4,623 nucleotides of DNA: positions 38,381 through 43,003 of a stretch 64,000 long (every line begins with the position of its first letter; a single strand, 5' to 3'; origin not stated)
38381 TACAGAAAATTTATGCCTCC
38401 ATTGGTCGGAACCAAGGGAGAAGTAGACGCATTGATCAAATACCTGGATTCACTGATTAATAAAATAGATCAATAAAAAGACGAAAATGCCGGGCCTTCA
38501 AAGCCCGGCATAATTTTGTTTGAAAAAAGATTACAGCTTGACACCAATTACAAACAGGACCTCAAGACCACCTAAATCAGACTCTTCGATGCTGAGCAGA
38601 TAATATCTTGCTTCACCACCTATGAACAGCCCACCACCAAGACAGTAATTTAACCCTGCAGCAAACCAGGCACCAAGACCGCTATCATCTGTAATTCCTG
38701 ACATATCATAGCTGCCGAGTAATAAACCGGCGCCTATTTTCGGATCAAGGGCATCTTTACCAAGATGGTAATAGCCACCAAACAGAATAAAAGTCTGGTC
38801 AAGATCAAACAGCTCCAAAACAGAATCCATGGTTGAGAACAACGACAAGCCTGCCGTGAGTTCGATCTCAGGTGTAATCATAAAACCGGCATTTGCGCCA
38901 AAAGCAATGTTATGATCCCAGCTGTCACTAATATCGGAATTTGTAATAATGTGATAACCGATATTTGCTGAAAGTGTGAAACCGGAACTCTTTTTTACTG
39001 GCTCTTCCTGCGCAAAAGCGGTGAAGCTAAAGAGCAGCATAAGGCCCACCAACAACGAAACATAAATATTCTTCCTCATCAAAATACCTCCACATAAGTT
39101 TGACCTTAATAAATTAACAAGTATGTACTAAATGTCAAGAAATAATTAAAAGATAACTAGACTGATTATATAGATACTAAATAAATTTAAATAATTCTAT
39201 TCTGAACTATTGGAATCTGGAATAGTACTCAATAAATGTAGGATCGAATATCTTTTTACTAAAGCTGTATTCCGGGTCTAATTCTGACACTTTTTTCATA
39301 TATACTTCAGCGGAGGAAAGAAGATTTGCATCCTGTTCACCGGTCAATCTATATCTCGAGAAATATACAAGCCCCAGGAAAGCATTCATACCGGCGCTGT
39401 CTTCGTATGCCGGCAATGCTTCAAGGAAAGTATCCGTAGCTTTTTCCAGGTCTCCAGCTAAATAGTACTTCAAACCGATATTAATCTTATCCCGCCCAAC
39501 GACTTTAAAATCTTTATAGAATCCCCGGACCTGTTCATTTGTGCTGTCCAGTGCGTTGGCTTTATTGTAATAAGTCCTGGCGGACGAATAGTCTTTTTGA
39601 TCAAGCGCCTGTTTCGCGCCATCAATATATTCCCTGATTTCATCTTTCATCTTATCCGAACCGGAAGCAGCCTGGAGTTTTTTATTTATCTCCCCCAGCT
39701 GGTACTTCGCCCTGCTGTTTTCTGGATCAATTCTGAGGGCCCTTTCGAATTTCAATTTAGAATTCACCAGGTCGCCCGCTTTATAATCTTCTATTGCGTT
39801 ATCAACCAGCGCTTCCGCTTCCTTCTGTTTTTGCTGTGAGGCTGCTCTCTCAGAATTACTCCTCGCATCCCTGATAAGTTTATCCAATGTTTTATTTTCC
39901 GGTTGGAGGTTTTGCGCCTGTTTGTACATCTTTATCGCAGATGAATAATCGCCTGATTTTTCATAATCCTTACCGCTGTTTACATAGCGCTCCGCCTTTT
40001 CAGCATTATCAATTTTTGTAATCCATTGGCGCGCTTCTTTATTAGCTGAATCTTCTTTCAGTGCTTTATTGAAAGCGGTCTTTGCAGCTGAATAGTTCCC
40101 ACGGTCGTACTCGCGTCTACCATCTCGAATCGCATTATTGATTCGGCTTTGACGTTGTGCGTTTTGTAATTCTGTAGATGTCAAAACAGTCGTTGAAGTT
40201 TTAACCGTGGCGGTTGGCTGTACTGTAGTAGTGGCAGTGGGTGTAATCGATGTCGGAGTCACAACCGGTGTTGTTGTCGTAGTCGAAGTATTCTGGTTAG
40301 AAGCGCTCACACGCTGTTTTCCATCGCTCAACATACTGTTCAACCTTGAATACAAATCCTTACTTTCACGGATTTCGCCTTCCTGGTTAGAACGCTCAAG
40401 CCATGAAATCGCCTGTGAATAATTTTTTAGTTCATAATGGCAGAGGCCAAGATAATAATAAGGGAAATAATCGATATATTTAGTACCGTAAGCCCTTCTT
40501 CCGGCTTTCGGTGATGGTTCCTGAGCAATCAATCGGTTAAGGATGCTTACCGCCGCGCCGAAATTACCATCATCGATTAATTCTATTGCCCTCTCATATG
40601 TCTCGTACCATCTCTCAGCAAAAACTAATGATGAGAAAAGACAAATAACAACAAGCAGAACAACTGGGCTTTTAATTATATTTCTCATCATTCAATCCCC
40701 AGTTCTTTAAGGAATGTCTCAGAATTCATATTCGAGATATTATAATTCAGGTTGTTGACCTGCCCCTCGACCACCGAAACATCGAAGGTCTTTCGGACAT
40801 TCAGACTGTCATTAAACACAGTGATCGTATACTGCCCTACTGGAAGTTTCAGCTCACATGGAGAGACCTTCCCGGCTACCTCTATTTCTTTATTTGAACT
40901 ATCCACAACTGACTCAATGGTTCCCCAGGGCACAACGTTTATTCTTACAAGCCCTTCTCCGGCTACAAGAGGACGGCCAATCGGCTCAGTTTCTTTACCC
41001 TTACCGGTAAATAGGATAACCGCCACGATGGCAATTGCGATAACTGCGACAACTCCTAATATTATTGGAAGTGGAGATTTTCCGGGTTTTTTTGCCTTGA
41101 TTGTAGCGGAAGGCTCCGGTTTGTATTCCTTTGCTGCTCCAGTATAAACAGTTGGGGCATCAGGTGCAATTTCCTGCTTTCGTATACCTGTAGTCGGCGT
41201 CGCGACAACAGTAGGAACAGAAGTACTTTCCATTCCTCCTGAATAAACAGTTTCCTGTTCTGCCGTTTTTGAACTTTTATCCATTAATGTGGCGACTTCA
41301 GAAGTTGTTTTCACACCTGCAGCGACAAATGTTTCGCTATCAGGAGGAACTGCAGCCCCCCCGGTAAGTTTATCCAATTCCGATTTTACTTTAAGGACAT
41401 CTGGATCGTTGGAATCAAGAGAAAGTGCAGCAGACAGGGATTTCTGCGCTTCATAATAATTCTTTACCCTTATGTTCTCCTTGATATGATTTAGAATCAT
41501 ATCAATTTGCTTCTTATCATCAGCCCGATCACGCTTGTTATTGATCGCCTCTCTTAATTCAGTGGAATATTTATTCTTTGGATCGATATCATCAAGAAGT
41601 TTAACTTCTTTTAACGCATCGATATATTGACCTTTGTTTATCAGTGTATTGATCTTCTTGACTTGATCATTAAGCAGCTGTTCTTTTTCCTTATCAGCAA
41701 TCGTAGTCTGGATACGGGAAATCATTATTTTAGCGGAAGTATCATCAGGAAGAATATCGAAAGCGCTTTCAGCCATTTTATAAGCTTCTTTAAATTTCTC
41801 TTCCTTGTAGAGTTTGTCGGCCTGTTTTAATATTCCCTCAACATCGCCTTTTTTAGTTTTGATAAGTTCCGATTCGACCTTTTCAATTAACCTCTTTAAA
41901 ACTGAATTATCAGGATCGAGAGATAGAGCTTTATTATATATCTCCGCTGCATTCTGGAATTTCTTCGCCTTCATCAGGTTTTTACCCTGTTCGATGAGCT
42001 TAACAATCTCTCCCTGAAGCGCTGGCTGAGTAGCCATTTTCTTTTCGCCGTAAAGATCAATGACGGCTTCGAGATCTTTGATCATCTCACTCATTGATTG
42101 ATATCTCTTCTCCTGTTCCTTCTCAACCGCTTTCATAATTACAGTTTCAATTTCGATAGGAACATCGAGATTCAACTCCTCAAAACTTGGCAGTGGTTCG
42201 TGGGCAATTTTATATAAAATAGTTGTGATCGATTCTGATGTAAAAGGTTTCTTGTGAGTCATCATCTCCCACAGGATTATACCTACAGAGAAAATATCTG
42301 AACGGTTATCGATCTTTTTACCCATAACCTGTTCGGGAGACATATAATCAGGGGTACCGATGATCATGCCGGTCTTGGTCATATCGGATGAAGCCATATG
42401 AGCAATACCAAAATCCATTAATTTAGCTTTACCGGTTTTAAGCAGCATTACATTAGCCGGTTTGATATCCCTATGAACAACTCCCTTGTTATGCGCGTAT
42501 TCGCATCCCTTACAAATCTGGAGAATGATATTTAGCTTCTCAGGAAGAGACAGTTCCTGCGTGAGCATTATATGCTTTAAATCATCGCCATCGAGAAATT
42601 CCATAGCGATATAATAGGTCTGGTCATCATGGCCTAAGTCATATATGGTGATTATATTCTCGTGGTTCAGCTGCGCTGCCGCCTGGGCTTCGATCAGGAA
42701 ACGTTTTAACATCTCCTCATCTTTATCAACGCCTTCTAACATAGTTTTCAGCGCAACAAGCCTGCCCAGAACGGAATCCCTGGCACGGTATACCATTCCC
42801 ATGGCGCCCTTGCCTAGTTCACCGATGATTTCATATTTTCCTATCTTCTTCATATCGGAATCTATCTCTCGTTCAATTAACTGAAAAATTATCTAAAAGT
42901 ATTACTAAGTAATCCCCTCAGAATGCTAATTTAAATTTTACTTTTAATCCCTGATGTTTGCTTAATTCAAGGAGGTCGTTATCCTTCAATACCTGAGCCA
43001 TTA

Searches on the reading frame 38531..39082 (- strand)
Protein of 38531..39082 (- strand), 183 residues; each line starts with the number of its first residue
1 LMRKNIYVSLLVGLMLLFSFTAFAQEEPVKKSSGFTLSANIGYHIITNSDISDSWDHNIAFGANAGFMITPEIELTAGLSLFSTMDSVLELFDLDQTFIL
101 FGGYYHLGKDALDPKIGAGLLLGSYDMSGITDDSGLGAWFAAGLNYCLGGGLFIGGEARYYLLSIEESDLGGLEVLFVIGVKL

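Call 3: search_protein_families(library=pfam, proteins=[window:38531-39082:-], max_evalue=0.01)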
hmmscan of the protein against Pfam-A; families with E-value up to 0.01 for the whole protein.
window:38531-39082:- (183 aa): 1 family
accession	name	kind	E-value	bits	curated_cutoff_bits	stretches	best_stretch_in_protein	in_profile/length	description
PF13505.12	OMP_b-brl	-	6.9e-10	39.8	28.7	1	12-169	3-161/175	Outer membrane protein beta-barrel domain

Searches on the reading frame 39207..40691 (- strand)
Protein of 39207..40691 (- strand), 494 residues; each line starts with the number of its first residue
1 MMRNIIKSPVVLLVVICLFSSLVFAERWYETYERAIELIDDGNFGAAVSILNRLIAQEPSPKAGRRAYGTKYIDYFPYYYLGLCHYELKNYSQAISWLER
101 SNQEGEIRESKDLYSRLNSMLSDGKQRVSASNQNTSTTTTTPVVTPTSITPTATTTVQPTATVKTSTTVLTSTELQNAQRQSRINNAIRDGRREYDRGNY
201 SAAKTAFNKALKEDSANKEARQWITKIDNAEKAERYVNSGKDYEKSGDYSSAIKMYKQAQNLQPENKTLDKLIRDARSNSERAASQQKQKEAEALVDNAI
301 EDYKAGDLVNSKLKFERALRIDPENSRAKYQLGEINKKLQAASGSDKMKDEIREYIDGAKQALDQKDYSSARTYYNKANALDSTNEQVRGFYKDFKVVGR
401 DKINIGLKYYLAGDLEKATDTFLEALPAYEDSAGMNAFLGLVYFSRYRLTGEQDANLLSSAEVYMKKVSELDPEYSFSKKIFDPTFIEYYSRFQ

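Call 3: search_protein_families(library=pfam, proteins=[window:39207-40691:-], max_evalue=0.01)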
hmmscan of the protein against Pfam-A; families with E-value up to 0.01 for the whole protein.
window:39207-40691:- (494 aa): 15 families
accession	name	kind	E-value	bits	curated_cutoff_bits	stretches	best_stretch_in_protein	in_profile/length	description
PF07719.23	TPR_2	-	2.8e-22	77.4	27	2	233-266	1-34/34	Tetratricopeptide repeat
PF14559.12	TPR_19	-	1.3e-15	57.9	25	0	196-224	3-31/68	Tetratricopeptide repeat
PF13432.12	TPR_16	-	6e-15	55.8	32.7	0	191-221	4-34/65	Tetratricopeptide repeat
PF00515.34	TPR_1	-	2.8e-14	52.6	27.8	2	234-266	2-34/34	Tetratricopeptide repeat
PF13428.12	TPR_14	-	4.8e-14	51.9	23.5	0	32-69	5-42/44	Tetratricopeptide repeat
PF13181.12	TPR_8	-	4e-10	39.5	25.7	1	233-266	1-34/34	Tetratricopeptide repeat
PF13424.12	TPR_12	-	5.7e-10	39.7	30.1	0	219-263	28-75/77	Tetratricopeptide repeat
PF13414.12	TPR_11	-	2.1e-09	37.4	26.8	0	240-266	1-27/42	TPR repeat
PF14863.12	Alkyl_sulf_dimr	-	3.4e-08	34.4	26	0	186-223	71-108/139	Alkyl sulfatase dimerisation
PF13371.12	TPR_9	-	1.4e-06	28.7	35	0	22-62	23-63/73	Tetratricopeptide repeat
PF14853.12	Fis1_TPR_C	-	1.1e-05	25.9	25.3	0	79-96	5-22/53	Fis1 C-terminal tetratricopeptide repeat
PF13176.12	TPR_7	-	5.2e-05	23.4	27.9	0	243-267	9-35/36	Tetratricopeptide repeat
PF13174.12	TPR_6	-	0.00012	22.9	26.3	0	78-96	3-21/33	Tetratricopeptide repeat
PF13431.12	TPR_17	-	0.00047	20.6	24.4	0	315-338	2-25/34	Tetratricopeptide repeat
PF12895.13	ANAPC3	-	0.00072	20.2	27.2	1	78-104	26-52/82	Anaphase-promoting complex, cyclosome, subunit 3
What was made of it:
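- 39207..40691 (-): Secreted TPR protein, 494 aa, with an N-terminal signal-peptide-like segment and a Thr/Pro-rich linker. Its start overlaps the kinase stop codon by 4 nt. Pfam TPR families (call 3).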

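Call 4: search_protein_families(library=ncbifam, proteins=[window:39207-40691:-], max_evalue=0.01)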
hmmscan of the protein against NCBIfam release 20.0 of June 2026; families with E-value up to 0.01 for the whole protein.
window:39207-40691:- (494 aa): 7 families
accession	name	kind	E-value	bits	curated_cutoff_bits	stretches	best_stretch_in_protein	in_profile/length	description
NF042912.1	Amuc_1098_fam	equivalog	3.9e-08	31.8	750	2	88-242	61-211/805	Amuc_1098 family type IV pilus outer membrane protein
TIGR02521.1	type_IV_pilW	equivalog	1.5e-07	31.2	154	0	398-445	30-77/234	type IV pilus biogenesis/stability protein PilW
NF040658.1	Myxo_OME_TraC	equivalog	4.9e-06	25.5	500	1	167-297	17-150/602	outer membrane exchange accessory lipoprotein TraC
NF040959.1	MamA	equivalog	0.00013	21.4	200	0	225-266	29-70/204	magnetosome protein MamA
TIGR02552.1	LcrH_SycD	equivalog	0.00016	21.4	104.8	0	76-121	87-133/136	SycD/LcrH family type III secretion system chaperone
NF047507.1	TPR_BatC_Lepto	exception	0.00022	20.8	175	0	191-292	65-155/214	TPR repeat-containing protein BatC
TIGR00029.2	S20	equivalog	0.0058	17.2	33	0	250-300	5-55/84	30S ribosomal protein S20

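Call 47: search_protein_families(library=padloc, proteins=[window:39207-40691:-], max_evalue=0.001)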
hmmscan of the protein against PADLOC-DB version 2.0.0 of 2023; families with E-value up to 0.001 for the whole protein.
window:39207-40691:- (494 aa): 0 families

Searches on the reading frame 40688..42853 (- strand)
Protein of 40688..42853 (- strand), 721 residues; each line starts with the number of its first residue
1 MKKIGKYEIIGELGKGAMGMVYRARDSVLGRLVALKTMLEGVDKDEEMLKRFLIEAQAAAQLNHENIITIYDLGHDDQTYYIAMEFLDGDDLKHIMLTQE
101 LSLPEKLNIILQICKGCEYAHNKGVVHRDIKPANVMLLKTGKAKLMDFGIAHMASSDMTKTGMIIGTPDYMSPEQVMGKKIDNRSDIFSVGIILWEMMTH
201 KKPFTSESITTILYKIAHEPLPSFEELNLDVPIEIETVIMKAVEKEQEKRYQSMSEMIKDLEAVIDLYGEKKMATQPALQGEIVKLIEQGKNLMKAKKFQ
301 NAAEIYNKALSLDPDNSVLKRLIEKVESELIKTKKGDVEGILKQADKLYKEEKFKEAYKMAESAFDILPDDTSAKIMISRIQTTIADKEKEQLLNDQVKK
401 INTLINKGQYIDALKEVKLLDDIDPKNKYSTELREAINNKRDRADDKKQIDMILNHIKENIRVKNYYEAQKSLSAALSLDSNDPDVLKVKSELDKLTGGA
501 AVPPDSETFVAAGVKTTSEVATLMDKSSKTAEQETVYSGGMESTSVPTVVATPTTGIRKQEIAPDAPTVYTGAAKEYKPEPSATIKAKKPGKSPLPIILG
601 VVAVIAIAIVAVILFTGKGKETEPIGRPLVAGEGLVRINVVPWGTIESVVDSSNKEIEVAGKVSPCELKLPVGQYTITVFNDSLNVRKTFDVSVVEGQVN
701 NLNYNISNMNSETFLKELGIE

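Call 3: search_protein_families(library=pfam, proteins=[window:40688-42853:-], max_evalue=0.01)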
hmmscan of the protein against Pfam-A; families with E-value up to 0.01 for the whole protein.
window:40688-42853:- (721 aa): 11 families
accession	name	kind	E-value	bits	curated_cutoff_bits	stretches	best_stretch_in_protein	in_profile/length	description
PF00069.31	Pkinase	-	3.2e-54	184.5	31.7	1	7-252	1-253/263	Protein kinase domain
PF07714.23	PK_Tyr_Ser-Thr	-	4.6e-40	138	23.1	1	9-259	3-256/258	Protein tyrosine and serine/threonine kinase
PF14559.12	TPR_19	-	2.2e-08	34.7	25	0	293-319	1-27/68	Tetratricopeptide repeat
PF07719.23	TPR_2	-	6e-08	32.7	27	1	287-316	5-34/34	Tetratricopeptide repeat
PF13428.12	TPR_14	-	2.6e-05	24.9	23.5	0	293-317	11-35/44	Tetratricopeptide repeat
PF14863.12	Alkyl_sulf_dimr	-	3.9e-05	24.5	26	0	279-324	65-110/139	Alkyl sulfatase dimerisation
PF03109.22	ABC1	-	4.8e-05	23.1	22.9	1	81-157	144-220/244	ABC1 atypical kinase-like domain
PF14853.12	Fis1_TPR_C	-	0.00024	21.7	25.3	0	408-440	15-47/53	Fis1 C-terminal tetratricopeptide repeat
PF00515.34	TPR_1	-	0.0011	19.2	27.8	1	293-316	11-34/34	Tetratricopeptide repeat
PF17667.7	Pkinase_fungal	-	0.0017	17.6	24.1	1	121-187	303-376/387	Fungal protein kinase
PF13414.12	TPR_11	-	0.0071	16.5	26.8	0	290-316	1-27/42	TPR repeat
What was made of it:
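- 40688..42853 (-): Receptor-type Hanks kinase, 721 aa. Order: kinase, TPR, Thr-rich juxtamembrane region, one TM (about 595-616), then an ectodomain of about 100 aa. Pfam Pkinase E 3.2e-54 and TPR (call 3).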

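Call 4: search_protein_families(library=ncbifam, proteins=[window:40688-42853:-], max_evalue=0.01)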
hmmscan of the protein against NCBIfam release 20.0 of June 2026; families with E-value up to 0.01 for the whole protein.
window:40688-42853:- (721 aa): 19 families
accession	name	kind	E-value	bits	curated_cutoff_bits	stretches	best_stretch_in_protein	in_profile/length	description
NF033483.0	PknB_PASTA_kin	equivalog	1.6e-100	337.8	450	1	5-303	7-307/563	Stk1 family PASTA domain-containing Ser/Thr kinase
NF009651.0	PRK13184.1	equivalog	9.4e-54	182.7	839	1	4-360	1-383/932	serine/threonine-protein kinase PknD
NF052427.1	StpK7MSMEG_1200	equivalog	1.4e-51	175.7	900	1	2-261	4-265/601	serine/threonine protein kinase StpK7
NF047741.1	antiphage_MADS6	equivalog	1.9e-47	162.2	460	2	99-278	294-473/612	methylation-associated defense system protein kinase MAD6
TIGR03903.1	TOMM_kin_cyc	equivalog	5.5e-34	117.3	705.75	1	32-262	5-245/1267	TOMM system kinase/cyclase fusion protein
NF053615.1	SerThrKinAfsKStmc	equivalog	7.7e-28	97.6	1300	1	2-293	10-297/809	protein serine/threonine kinase AfsK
NF038150.1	lanthi_synth_IV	equivalog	6.5e-24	84.3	650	1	5-268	189-460/851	class IV lanthionine synthetase LanL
NF033442.0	BREX_PglW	equivalog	4.2e-15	54.6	990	1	48-270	253-492/1391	BREX system serine/threonine kinase PglW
NF038151.1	lanthi_synth_III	equivalog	5.3e-13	48.3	575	1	6-203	221-428/833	class III lanthionine synthetase LanKC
NF011464.0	PRK14879.1-7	equivalog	7.8e-11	42.1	246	1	67-155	70-153/221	Kae1-associated kinase Bud32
NF043056.1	T4SS_LegK1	equivalog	1.1e-10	40.7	550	1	76-264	150-357/516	Dot/Icm T4SS effector kinase LegK1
NF058632.1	SerThrKinPrkT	equivalog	5e-10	38.9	280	1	6-297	22-294/322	serine/threonine protein kinase PrkT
TIGR03724.2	arch_bud32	equivalog_domain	2.9e-08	33.4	125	1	50-156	38-136/193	KEOPS complex kinase/ATPase Bud32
NF011463.0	PRK14879.1-4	equivalog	1.2e-07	31.4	188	1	49-157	62-166/237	Kae1-associated kinase Bud32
NF042912.1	Amuc_1098_fam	equivalog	1.1e-06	27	750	1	282-329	154-201/805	Amuc_1098 family type IV pilus outer membrane protein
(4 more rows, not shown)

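Call 47: search_protein_families(library=padloc, proteins=[window:40688-42853:-], max_evalue=0.001)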
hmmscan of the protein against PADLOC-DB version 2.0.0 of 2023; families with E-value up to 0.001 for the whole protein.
window:40688-42853:- (721 aa): 34 families (the best 25 are shown)
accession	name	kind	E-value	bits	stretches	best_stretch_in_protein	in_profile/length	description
PDLC04061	PD-T4-6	-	3e-100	335.1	1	5-282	16-301/510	-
PDLC04060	PD-T4-6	-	2.3e-92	308.4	1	5-286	8-290/486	-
PDLC04042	PD-T4-6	-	1.5e-90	301.8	1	4-266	8-274/292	-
PDLC04053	PD-T4-6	-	2.1e-86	288.2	1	2-278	6-285/311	-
PDLC04043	PD-T4-6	-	6.3e-83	277.3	1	2-276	12-286/452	-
PDLC04047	PD-T4-6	-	1.5e-80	268.7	1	4-273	9-283/327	-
PDLC04057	PD-T4-6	-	3e-78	261.8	1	5-268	8-274/443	-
PDLC04048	PD-T4-6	-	9.3e-77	256.8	1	5-278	10-288/354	-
PDLC04052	PD-T4-6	-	1.2e-76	257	1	5-276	9-286/496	-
PDLC04054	PD-T4-6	-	5.2e-75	251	1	5-277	11-286/347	-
PDLC04039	PD-T4-6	-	1.3e-72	243.3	1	3-265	12-276/458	-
PDLC04040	PD-T4-6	-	1.4e-72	243.2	1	13-277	2-276/547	-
PDLC04138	mad6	-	7.8e-72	241.1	1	5-301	51-351/659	mads_6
PDLC04064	PD-T4-6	-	1.2e-68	229.7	1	2-265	17-281/369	-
PDLC04041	PD-T4-6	-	3.9e-63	212.2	1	4-278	27-307/443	-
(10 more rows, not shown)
